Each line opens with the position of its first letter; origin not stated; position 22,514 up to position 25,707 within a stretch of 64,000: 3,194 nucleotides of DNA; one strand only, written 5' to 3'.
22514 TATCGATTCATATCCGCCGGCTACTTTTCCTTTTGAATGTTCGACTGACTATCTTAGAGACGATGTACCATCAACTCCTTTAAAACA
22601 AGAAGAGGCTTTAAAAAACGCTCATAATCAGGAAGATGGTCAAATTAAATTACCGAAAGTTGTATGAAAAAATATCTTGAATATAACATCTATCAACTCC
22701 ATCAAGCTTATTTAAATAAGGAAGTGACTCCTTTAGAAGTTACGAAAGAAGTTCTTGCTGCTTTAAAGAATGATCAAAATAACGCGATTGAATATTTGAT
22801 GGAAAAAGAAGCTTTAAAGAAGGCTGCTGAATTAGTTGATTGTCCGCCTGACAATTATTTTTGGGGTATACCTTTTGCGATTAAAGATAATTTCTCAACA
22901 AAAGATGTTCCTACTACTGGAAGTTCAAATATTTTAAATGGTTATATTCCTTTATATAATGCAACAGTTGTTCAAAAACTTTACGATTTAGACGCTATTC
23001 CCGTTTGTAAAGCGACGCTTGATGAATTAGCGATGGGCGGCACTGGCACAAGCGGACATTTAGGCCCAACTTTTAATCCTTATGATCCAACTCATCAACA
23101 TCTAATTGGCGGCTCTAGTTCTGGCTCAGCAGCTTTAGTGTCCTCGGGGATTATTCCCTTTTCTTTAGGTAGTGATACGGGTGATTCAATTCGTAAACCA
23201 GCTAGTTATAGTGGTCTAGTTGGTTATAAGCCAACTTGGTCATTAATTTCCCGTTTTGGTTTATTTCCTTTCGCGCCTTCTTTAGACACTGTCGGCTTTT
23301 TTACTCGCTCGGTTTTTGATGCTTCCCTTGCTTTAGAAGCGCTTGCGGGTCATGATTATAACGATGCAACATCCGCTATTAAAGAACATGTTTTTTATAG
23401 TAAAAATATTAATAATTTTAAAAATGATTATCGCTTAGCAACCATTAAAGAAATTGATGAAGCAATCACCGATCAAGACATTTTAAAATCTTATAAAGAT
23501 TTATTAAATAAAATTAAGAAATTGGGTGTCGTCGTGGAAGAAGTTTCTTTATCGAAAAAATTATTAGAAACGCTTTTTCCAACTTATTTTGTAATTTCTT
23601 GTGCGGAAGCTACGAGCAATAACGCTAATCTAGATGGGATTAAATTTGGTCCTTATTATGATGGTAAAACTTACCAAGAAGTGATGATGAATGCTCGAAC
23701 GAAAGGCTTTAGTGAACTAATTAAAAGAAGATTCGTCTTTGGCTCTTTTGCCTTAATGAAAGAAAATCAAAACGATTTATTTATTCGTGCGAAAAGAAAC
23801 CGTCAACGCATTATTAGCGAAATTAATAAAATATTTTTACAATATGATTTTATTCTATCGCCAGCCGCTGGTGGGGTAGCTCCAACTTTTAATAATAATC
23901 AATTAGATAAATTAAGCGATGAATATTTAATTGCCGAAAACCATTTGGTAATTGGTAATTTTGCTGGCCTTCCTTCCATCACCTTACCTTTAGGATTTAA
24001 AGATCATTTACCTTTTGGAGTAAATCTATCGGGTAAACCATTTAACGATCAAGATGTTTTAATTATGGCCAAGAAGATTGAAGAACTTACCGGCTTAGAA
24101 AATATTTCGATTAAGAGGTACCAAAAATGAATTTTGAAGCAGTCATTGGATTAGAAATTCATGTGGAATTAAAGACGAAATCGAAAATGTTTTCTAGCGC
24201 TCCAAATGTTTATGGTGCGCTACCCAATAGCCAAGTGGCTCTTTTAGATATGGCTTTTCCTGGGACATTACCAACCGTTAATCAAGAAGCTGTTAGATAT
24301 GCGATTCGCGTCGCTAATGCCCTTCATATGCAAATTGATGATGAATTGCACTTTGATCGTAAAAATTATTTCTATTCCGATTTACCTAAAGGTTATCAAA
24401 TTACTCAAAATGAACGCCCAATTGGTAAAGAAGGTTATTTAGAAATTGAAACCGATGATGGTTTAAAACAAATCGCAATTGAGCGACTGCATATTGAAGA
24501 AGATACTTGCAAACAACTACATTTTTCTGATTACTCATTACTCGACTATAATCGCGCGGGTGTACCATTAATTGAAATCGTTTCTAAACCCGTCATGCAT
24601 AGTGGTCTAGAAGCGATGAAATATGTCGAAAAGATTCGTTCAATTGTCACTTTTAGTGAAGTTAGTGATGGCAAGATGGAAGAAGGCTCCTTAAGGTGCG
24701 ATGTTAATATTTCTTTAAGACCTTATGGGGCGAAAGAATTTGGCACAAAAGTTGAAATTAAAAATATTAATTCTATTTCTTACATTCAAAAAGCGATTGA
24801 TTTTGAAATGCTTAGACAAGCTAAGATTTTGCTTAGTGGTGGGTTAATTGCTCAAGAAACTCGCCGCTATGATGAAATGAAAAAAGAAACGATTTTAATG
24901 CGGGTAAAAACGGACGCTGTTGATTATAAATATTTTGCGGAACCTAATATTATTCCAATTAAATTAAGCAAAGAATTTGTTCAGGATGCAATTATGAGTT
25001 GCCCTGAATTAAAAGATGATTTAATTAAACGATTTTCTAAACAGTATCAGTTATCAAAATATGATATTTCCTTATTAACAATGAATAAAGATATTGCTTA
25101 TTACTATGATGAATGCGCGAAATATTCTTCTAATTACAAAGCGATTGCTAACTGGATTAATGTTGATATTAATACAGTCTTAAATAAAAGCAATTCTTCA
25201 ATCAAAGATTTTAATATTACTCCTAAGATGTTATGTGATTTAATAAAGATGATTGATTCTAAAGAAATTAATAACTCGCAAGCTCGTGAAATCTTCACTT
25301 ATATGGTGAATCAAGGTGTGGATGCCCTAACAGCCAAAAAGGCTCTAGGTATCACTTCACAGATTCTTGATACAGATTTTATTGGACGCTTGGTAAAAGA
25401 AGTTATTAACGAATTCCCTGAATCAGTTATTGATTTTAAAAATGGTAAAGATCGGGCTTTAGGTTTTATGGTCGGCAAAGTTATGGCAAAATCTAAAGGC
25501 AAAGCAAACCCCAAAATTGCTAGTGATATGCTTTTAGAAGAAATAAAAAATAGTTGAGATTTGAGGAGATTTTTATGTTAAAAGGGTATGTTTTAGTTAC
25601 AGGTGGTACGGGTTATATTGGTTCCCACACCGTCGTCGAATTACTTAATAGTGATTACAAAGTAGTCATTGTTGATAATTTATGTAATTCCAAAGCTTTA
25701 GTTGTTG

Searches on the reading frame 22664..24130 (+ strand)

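Call 72: search_protein_families(library=pfam, proteins=[window:22664-24130:+], max_evalue=0.00001)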
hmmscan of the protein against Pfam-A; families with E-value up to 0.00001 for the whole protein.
window:22664-24130:+ (488 aa): 1 family
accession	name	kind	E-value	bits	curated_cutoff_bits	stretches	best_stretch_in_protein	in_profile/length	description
PF01425.27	Amidase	-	1.2e-104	351.3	27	1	26-466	2-445/445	Amidase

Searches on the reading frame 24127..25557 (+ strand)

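Call 72: search_protein_families(library=pfam, proteins=[window:24127-25557:+], max_evalue=0.00001)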
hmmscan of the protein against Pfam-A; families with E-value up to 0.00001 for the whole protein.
window:24127-25557:+ (476 aa): 2 families
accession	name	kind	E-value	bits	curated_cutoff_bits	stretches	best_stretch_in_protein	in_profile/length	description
PF02934.20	GatB_N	-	9e-116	386.3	23.4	1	6-285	2-276/277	GatB/GatE catalytic domain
PF02637.23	GatB_Yqey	-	4.2e-38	131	27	1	326-473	2-148/148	GatB domain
